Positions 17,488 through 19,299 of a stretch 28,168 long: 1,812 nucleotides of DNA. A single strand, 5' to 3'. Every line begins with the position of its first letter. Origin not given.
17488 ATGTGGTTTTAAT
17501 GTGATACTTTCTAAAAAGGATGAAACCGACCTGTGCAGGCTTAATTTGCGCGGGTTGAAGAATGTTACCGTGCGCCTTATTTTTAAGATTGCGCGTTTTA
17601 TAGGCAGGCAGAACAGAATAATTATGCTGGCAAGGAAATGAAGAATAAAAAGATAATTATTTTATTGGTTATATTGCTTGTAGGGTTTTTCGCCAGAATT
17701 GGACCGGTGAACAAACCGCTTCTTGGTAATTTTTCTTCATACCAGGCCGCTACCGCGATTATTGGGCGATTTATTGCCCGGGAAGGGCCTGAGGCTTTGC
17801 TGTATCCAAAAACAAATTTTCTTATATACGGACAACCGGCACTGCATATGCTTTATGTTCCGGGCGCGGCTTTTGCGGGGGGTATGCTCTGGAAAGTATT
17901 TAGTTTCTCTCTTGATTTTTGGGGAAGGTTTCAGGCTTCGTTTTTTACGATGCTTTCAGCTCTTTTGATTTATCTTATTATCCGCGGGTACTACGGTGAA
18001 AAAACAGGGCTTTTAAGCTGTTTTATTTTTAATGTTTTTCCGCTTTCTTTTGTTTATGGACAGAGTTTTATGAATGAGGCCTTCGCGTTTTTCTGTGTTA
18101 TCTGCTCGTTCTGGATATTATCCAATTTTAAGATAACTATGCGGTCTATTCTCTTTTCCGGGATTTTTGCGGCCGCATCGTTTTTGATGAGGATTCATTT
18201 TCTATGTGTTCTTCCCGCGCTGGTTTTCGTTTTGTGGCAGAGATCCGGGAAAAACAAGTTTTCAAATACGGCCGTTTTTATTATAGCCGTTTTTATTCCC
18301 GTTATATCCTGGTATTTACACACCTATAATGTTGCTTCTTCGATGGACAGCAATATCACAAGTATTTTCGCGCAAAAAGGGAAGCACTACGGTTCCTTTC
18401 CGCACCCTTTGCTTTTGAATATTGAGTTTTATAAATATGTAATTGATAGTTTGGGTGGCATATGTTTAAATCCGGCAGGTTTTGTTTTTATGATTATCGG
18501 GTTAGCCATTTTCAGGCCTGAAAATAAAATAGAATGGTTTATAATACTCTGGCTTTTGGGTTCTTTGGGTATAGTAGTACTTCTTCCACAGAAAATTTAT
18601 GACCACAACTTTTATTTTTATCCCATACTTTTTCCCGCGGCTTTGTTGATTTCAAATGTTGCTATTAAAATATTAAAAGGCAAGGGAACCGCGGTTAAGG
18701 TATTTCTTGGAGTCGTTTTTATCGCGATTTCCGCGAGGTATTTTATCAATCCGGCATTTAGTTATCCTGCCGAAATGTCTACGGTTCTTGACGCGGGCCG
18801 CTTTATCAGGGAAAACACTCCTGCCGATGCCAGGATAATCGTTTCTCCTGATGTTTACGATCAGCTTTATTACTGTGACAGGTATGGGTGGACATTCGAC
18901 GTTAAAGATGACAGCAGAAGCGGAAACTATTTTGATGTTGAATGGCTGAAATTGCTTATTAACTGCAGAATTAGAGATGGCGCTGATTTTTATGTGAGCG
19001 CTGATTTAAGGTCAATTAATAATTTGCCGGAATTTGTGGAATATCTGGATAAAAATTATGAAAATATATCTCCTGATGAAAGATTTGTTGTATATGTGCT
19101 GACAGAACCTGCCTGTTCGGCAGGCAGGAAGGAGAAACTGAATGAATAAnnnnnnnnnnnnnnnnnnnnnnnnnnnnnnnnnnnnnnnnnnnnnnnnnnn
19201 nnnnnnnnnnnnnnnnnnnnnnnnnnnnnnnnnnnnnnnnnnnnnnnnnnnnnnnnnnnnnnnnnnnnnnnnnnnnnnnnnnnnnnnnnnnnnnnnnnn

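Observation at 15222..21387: Non-canonical polyprenyl-phosphate-sugar module: GT-C / Zn-ribbon methyltransferase / GT-C / Ppm1-ArnC-like GT2 / B12-radical SAM, all translationally coupled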

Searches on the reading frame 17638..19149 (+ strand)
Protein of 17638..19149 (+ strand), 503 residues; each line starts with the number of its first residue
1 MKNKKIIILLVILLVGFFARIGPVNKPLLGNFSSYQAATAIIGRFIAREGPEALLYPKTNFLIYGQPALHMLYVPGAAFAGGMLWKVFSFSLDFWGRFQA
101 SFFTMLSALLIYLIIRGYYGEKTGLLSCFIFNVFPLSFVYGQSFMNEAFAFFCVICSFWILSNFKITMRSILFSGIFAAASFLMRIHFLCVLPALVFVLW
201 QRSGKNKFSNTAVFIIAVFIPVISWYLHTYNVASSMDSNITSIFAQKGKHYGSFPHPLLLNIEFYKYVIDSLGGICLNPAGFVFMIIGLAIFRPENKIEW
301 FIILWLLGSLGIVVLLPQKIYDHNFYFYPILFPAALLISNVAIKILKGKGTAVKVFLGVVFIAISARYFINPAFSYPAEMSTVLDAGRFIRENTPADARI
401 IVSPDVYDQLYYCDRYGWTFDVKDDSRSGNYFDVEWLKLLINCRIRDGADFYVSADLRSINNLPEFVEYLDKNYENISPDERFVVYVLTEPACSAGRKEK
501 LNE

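Call 3: search_protein_families(library=pfam, proteins=[window:17638-19149:+], max_evalue=0.01)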
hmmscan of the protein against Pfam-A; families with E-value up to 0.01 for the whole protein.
window:17638-19149:+ (503 aa): 1 family
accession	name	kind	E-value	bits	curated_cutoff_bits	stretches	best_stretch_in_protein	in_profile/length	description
PF13231.12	PMT_2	-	4.3e-11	43.7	26.1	1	79-225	8-160/160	Dolichyl-phosphate-mannose-protein mannosyltransferase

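Call 5: search_protein_families(library=ncbifam, proteins=[window:17638-19149:+], max_evalue=0.01)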
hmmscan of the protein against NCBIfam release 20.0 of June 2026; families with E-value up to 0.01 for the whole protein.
window:17638-19149:+ (503 aa): 0 families

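Call 10: find_encoding_contigs(protein=window:17638-19149:+, flank=10000, max_places=6)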
Protein window:17638-19149:+ (503 aa): 6 contigs read that carry it; 5 places shown.
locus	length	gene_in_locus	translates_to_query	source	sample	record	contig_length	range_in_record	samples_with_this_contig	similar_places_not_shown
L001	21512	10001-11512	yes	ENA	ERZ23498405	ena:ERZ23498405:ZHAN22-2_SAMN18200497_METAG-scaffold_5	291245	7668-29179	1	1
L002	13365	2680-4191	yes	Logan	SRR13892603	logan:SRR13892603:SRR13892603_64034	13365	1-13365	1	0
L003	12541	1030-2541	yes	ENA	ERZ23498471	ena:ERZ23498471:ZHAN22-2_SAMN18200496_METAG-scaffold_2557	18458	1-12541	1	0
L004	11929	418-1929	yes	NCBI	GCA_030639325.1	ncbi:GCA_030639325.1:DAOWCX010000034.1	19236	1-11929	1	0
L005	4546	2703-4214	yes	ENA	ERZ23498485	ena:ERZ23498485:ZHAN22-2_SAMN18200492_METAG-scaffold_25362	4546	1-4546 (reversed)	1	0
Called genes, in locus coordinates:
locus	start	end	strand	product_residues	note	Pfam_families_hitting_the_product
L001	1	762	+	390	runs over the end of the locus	PF02606:LpxK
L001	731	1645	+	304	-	PF03279:Lip_A_acyltrans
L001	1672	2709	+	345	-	PF01075:Glyco_transf_9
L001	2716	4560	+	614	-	PF02543:Carbam_trans_N, PF16861:Carbam_trans_C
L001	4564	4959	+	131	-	-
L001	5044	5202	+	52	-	PF19451:DUF5989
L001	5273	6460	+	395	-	PF13439:Glyco_transf_4, PF00534:Glycos_transf_1, PF13692:Glyco_trans_1_4, PF13524:Glyco_trans_1_2 (weak)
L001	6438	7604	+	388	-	PF13439:Glyco_transf_4, PF13579:Glyco_trans_4_4 (weak), PF00534:Glycos_transf_1, PF13692:Glyco_trans_1_4, PF13524:Glyco_trans_1_2 (weak)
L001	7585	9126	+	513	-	PF13231:PMT_2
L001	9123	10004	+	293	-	PF02353:CMAS, PF13489:Methyltransf_23, PF13649:Methyltransf_25, PF13847:Methyltransf_31, PF08241:Methyltransf_11, PF08242:Methyltransf_12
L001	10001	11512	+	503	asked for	PF13231:PMT_2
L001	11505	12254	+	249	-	PF00535:Glycos_transf_2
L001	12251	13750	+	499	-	PF02310:B12-binding, PF04055:Radical_SAM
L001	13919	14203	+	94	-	PF12728:HTH_17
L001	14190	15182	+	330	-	PF04321:RmlD_sub_bind, PF05368:NmrA (weak), PF01073:3Beta_HSD, PF01370:Epimerase, PF02719:Polysacc_synt_2, PF07993:NAD_binding_4 (weak), PF13460:NAD_binding_10, PF16363:GDP_Man_Dehyd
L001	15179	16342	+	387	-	PF01041:DegT_DnrJ_EryC1, PF01212:Beta_elim_lyase (weak), PF01053:Cys_Met_Meta_PP (weak)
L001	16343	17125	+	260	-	PF02348:CTP_transf_3, PF12804:NTP_transf_3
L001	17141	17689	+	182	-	PF13302:Acetyltransf_3, PF13420:Acetyltransf_4, PF00583:Acetyltransf_1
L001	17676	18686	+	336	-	PF01408:GFO_IDH_MocA, PF02894:GFO_IDH_MocA_C (weak), PF22725:GFO_IDH_MocA_C3 (weak)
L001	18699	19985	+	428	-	PF01041:DegT_DnrJ_EryC1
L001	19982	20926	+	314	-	PF04101:Glyco_tran_28_C (weak)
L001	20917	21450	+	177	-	PF00551:Formyl_trans_N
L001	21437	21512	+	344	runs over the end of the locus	PF03102:NeuB, PF08666:SAF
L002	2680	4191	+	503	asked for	PF13231:PMT_2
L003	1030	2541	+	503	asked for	PF13231:PMT_2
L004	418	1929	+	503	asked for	PF13231:PMT_2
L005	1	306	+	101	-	?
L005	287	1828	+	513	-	PF13231:PMT_2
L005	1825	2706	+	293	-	PF02353:CMAS, PF13489:Methyltransf_23, PF13649:Methyltransf_25, PF13847:Methyltransf_31, PF08241:Methyltransf_11, PF08242:Methyltransf_12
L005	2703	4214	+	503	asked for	PF13231:PMT_2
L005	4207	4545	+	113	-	?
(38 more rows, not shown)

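Call 11: find_homologous_proteins(query=window:17638-19149:+, max_evalue=0.00001)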
Query window:17638-19149:+ (503 aa): 28 proteins with E <= 0.00001 among 8000 candidates.
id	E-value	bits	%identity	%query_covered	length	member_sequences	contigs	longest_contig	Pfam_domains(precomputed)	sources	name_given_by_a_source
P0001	0.0e+0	1138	100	100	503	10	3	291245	PF13231.13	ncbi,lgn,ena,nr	ncbi:MAG: glycosyltransferase family 39 protein [Candidatus Aureabacteria bacterium]|nr:glycosyltran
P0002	4.5e-184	631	58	94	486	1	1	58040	PF13231.13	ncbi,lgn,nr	ncbi:MAG: glycosyltransferase family 39 protein [bacterium]|nr:glycosyltransferase family 39 protein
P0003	1.1e-183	630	58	97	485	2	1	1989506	PF13231.13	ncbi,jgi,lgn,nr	ncbi:glycosyltransferase family 39 protein [bacterium]|jgi:4-amino-4-deoxy-L-arabinose transferase-l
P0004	2.0e-174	599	54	99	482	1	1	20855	PF13231.13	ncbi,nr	ncbi:MAG: glycosyltransferase family 39 protein [Candidatus Aureabacteria bacterium]|nr:glycosyltran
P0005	1.1e-56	211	32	91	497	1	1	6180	-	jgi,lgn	-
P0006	1.9e-54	203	31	97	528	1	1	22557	PF13231.13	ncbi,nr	ncbi:MAG: glycosyltransferase family 39 protein [Candidatus Omnitrophica bacterium]|nr:glycosyltrans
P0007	1.6e-51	194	29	96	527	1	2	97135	PF02366.25,PF13231.13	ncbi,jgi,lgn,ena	-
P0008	1.1e-50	191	28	92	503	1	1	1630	PF13231.13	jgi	-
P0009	4.1e-50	189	28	96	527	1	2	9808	PF02366.25,PF13231.13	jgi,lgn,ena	-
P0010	5.4e-50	189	32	99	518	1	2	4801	PF13231.13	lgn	-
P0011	2.0e-48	183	28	97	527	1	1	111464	PF13231.13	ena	-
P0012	3.7e-48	183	31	95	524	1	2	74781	PF13231.13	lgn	-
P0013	1.1e-47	181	30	93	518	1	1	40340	PF02366.25,PF13231.13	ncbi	-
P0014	2.2e-46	177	28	96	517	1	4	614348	PF13231.13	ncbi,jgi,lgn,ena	-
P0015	3.2e-43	166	28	91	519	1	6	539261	PF13231.13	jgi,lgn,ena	-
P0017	2.1e-40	157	27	80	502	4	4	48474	PF02366.25,PF13231.13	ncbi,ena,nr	ncbi:MAG: phospholipid carrier-dependent glycosyltransferase [Rhodopirellula sp.]|nr:phospholipid ca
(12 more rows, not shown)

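Call 12: find_encoding_contigs(protein=P0003, flank=10000, max_places=2)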
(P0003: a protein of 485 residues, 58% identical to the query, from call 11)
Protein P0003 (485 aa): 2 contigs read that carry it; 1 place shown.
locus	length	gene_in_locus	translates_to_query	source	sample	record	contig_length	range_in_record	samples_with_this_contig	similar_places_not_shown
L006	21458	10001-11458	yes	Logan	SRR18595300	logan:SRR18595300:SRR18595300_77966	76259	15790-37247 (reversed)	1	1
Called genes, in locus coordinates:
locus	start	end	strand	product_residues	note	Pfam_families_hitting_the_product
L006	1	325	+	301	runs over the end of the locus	PF00359:PTS_EIIA_2, PF00571:CBS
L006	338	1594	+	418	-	PF02040:ArsB, PF03600:CitMHS, PF06450:NhaB (weak)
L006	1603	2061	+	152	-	PF00359:PTS_EIIA_2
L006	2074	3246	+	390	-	PF02606:LpxK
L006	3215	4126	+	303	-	PF03279:Lip_A_acyltrans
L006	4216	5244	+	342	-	PF01075:Glyco_transf_9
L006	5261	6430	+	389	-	PF20706:GT4-conflict (faint), PF13439:Glyco_transf_4, PF00534:Glycos_transf_1, PF13692:Glyco_trans_1_4, PF13524:Glyco_trans_1_2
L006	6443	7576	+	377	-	PF00534:Glycos_transf_1, PF13692:Glyco_trans_1_4, PF13524:Glyco_trans_1_2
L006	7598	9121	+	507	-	PF13231:PMT_2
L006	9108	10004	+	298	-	PF02353:CMAS (weak), PF13489:Methyltransf_23, PF13847:Methyltransf_31, PF08241:Methyltransf_11, PF08242:Methyltransf_12, PF13649:Methyltransf_25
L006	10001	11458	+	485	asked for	PF13231:PMT_2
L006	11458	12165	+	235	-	PF00535:Glycos_transf_2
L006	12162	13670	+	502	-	PF02310:B12-binding, PF04055:Radical_SAM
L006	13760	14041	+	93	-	PF12728:HTH_17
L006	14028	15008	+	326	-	PF04321:RmlD_sub_bind, PF05368:NmrA, PF08659:KR (weak), PF01073:3Beta_HSD, PF01370:Epimerase, PF02719:Polysacc_synt_2, PF13460:NAD_binding_10, PF16363:GDP_Man_Dehyd, +1 more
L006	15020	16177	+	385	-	PF01041:DegT_DnrJ_EryC1, PF01212:Beta_elim_lyase (weak), PF01053:Cys_Met_Meta_PP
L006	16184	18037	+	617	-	-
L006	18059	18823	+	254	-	PF02348:CTP_transf_3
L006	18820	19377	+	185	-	PF13302:Acetyltransf_3, PF13420:Acetyltransf_4, PF13523:Acetyltransf_8 (weak), PF00583:Acetyltransf_1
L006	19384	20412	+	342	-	PF01408:GFO_IDH_MocA, PF02894:GFO_IDH_MocA_C (weak), PF22725:GFO_IDH_MocA_C3 (weak)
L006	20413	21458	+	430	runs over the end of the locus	PF00155:Aminotran_1_2 (faint), PF01041:DegT_DnrJ_EryC1, PF00266:Aminotran_5 (weak)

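Call 13: find_encoding_contigs(protein=P0004, flank=10000, max_places=2)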
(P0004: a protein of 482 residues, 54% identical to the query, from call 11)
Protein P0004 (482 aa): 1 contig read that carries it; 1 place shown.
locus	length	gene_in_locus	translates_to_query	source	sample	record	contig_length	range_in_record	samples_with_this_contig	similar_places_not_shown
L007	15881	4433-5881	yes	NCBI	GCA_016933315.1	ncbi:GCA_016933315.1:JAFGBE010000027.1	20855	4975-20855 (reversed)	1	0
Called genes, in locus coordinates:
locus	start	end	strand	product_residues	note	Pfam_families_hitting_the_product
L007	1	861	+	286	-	PF13439:Glyco_transf_4, PF20706:GT4-conflict (weak), PF00534:Glycos_transf_1, PF13692:Glyco_trans_1_4, PF13524:Glyco_trans_1_2 (weak)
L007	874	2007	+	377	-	PF13439:Glyco_transf_4 (weak), PF13579:Glyco_trans_4_4 (weak), PF00534:Glycos_transf_1, PF13692:Glyco_trans_1_4, PF13524:Glyco_trans_1_2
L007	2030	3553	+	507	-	PF13231:PMT_2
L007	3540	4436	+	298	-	PF13489:Methyltransf_23, PF02353:CMAS (weak), PF13847:Methyltransf_31 (weak), PF08241:Methyltransf_11, PF08242:Methyltransf_12 (weak), PF13649:Methyltransf_25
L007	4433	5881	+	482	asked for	PF13231:PMT_2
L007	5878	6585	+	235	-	PF00535:Glycos_transf_2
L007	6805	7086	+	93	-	PF12728:HTH_17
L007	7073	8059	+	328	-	PF04321:RmlD_sub_bind (weak), PF01073:3Beta_HSD, PF01370:Epimerase, PF02719:Polysacc_synt_2, PF07993:NAD_binding_4 (weak), PF13460:NAD_binding_10, PF16363:GDP_Man_Dehyd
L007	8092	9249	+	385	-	PF01041:DegT_DnrJ_EryC1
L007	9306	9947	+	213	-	PF04060:FeS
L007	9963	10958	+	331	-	PF01073:3Beta_HSD, PF01370:Epimerase, PF16363:GDP_Man_Dehyd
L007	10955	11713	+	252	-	PF00005:ABC_tran, PF02463:SMC_N (weak)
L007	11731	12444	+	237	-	PF02492:cobW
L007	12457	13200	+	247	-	PF02348:CTP_transf_3, PF12804:NTP_transf_3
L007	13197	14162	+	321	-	-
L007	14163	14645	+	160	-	PF13302:Acetyltransf_3, PF00583:Acetyltransf_1, PF13508:Acetyltransf_7 (weak)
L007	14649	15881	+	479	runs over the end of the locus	PF02310:B12-binding, PF04055:Radical_SAM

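Call 14: find_encoding_contigs(protein=P0006, flank=10000, max_places=2)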
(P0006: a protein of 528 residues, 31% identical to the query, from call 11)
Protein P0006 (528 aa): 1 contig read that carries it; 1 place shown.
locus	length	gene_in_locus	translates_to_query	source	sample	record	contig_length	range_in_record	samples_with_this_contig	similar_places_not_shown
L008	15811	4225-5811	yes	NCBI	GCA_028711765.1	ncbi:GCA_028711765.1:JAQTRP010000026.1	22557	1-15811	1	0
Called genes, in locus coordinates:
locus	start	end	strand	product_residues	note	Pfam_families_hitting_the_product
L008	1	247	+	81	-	?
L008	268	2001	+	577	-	PF02366:PMT, PF13231:PMT_2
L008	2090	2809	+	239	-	PF00535:Glycos_transf_2, PF10111:Glyco_tranf_2_2, PF13641:Glyco_tranf_2_3 (faint)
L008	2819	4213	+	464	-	PF02310:B12-binding, PF04055:Radical_SAM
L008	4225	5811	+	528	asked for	PF13231:PMT_2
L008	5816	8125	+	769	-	PF09586:YfhO (weak)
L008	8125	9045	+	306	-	PF13489:Methyltransf_23, PF07021:MetW, PF13847:Methyltransf_31, PF08241:Methyltransf_11, PF08242:Methyltransf_12, PF13649:Methyltransf_25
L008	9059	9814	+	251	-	PF00535:Glycos_transf_2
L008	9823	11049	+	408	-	PF01593:Amino_oxidase, PF13450:NAD_binding_8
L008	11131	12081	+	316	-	PF01073:3Beta_HSD, PF01370:Epimerase, PF02719:Polysacc_synt_2 (weak), PF04321:RmlD_sub_bind, PF13460:NAD_binding_10, PF16363:GDP_Man_Dehyd, PF07993:NAD_binding_4 (weak)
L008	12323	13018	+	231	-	PF00483:NTP_transferase, PF12804:NTP_transf_3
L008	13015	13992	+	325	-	PF00288:GHMP_kinases_N, PF08544:GHMP_kinases_C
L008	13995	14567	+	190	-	PF13580:SIS_2, PF01380:SIS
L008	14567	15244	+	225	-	PF00535:Glycos_transf_2, PF13641:Glyco_tranf_2_3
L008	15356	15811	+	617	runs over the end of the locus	PF13231:PMT_2 (weak)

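Call 25: find_encoding_contigs(protein=P0007, flank=8000, max_places=1)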
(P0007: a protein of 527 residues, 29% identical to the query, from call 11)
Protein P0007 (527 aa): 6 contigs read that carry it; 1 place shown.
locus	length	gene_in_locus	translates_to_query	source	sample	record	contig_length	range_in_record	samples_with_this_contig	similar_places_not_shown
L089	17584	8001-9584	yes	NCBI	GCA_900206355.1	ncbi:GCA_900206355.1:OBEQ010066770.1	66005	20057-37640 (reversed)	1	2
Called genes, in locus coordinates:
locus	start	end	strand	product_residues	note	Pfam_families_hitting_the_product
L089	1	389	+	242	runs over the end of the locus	PF00535:Glycos_transf_2, PF10111:Glyco_tranf_2_2, PF13641:Glyco_tranf_2_3 (faint)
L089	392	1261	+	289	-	PF00535:Glycos_transf_2, PF10111:Glyco_tranf_2_2 (weak), PF13641:Glyco_tranf_2_3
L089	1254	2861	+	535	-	-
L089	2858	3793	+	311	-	PF03706:LPG_synthase_TM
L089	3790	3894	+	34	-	-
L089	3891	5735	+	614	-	PF13231:PMT_2 (weak)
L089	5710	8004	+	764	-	-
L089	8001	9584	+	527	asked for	PF02366:PMT (weak), PF13231:PMT_2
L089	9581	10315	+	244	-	PF00535:Glycos_transf_2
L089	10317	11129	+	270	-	PF01209:Ubie_methyltran, PF03141:Methyltransf_29 (weak), PF13489:Methyltransf_23, PF13847:Methyltransf_31, PF08241:Methyltransf_11, PF08242:Methyltransf_12, PF13649:Methyltransf_25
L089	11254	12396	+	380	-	PF03102:NeuB, PF08666:SAF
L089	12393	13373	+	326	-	PF00106:adh_short (weak), PF01073:3Beta_HSD, PF01370:Epimerase, PF02719:Polysacc_synt_2, PF04321:RmlD_sub_bind, PF05368:NmrA (weak), PF16363:GDP_Man_Dehyd, PF13460:NAD_binding_10, +1 more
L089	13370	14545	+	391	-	PF00155:Aminotran_1_2, PF01041:DegT_DnrJ_EryC1, PF01053:Cys_Met_Meta_PP (weak)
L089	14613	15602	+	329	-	PF04101:Glyco_tran_28_C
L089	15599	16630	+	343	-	PF21360:PylC-like_N (faint), PF02655:ATP-grasp_3, PF15632:ATPgrasp_Ter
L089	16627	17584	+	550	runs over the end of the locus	PF02348:CTP_transf_3, PF00248:Aldo_ket_red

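Call 26: find_encoding_contigs(protein=P0014, flank=8000, max_places=1)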
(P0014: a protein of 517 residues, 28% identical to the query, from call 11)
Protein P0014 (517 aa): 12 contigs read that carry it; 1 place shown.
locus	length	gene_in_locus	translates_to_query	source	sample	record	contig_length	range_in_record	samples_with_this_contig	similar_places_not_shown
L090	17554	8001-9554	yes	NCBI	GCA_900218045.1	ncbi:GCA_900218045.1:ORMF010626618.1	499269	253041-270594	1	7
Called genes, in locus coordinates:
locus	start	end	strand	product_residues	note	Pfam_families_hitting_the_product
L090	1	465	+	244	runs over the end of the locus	PF00535:Glycos_transf_2, PF10111:Glyco_tranf_2_2 (weak)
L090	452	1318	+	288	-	PF00535:Glycos_transf_2, PF13641:Glyco_tranf_2_3 (weak)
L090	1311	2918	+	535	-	-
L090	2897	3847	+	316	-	PF03706:LPG_synthase_TM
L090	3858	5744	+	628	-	PF13231:PMT_2 (weak), PF26626:DUF8201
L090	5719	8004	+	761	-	PF09586:YfhO (weak)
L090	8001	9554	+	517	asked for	PF13231:PMT_2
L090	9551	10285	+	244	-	PF00535:Glycos_transf_2, PF13641:Glyco_tranf_2_3 (weak)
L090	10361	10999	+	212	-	PF13489:Methyltransf_23, PF13847:Methyltransf_31, PF08241:Methyltransf_11, PF08242:Methyltransf_12, PF13649:Methyltransf_25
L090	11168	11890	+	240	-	PF02348:CTP_transf_3, PF12804:NTP_transf_3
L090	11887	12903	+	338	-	PF01408:GFO_IDH_MocA, PF02894:GFO_IDH_MocA_C, PF22725:GFO_IDH_MocA_C3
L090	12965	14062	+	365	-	PF00155:Aminotran_1_2, PF01041:DegT_DnrJ_EryC1, PF01053:Cys_Met_Meta_PP (weak), PF01212:Beta_elim_lyase (weak), PF00266:Aminotran_5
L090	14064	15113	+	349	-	PF01073:3Beta_HSD, PF01370:Epimerase, PF02719:Polysacc_synt_2 (weak), PF04321:RmlD_sub_bind, PF07993:NAD_binding_4 (faint), PF16363:GDP_Man_Dehyd, PF13460:NAD_binding_10 (faint)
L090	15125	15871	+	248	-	PF13302:Acetyltransf_3 (weak), PF13673:Acetyltransf_10, PF00583:Acetyltransf_1, PF13508:Acetyltransf_7, PF08445:FR47 (faint)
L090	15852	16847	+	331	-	PF03102:NeuB, PF08666:SAF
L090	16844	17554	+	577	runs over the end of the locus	PF02350:Epimerase_2 (weak)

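Call 27: find_encoding_contigs(protein=P0017, flank=8000, max_places=1)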
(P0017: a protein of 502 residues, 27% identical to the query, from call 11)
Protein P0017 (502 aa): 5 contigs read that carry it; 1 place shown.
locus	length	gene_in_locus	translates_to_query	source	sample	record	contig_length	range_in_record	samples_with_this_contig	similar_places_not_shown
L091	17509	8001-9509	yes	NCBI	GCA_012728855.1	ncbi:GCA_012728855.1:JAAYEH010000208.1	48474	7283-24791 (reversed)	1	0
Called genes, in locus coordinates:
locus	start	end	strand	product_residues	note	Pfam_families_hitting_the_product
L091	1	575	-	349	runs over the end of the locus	PF06723:MreB_Mbl, PF00022:Actin (faint), PF14450:FtsA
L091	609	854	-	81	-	-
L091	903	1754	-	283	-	PF04977:DivIC (faint), PF27605:ODF2_C (weak), PF19353:DUF5930 (weak)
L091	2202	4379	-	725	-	PF02384:N6_Mtase, PF07669:Eco57I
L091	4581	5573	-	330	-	-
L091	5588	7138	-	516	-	PF01566:Nramp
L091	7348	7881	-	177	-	-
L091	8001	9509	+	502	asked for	PF02366:PMT (weak), PF13231:PMT_2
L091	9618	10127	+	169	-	PF05163:DinB, PF12867:DinB_2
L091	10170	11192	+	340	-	PF08450:SGL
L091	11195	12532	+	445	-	PF00155:Aminotran_1_2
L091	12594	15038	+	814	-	PF06739:SBBP (faint), PF15892:BNR_4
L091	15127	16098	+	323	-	PF00514:Arm (faint), PF13646:HEAT_2 (weak)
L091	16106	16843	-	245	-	-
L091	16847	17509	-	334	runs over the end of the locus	PF01555:N6_N4_Mtase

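Call 31: search_solved_structures(query=window:17638-19146:+, max_evalue=1)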
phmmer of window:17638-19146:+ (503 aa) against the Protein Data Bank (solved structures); distinct sequences matched with E-value up to 1: 0.

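Call 36: search_solved_structures(query=A2, max_evalue=1)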
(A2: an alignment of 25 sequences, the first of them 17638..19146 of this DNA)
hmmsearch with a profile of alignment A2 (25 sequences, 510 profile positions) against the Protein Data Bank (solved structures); distinct sequences matched with E-value up to 1: 7.
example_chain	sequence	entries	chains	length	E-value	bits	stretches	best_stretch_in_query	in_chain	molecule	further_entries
6s7o_A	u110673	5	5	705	0.012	17.1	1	98-292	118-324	Dolichyl-diphosphooligosaccharide--protein glycosyltransferase subunit STT3A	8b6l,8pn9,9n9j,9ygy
9vf4_c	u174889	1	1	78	0.25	12.8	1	266-322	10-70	TrbC/VIRB2 family protein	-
8a3w_R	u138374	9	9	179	0.64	11.4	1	387-442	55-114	60S ribosomal protein L18a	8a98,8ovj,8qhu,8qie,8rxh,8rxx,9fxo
6az3_R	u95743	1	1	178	0.64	11.4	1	387-442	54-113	60S ribosomal protein L18a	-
5t2a_Q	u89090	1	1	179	0.65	11.4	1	387-442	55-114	eL20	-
3jcs_R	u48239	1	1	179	0.65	11.4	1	387-442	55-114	ribosomal protein L20e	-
5t5h_S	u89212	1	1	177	0.75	11.2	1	389-449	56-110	60S ribosomal protein L18a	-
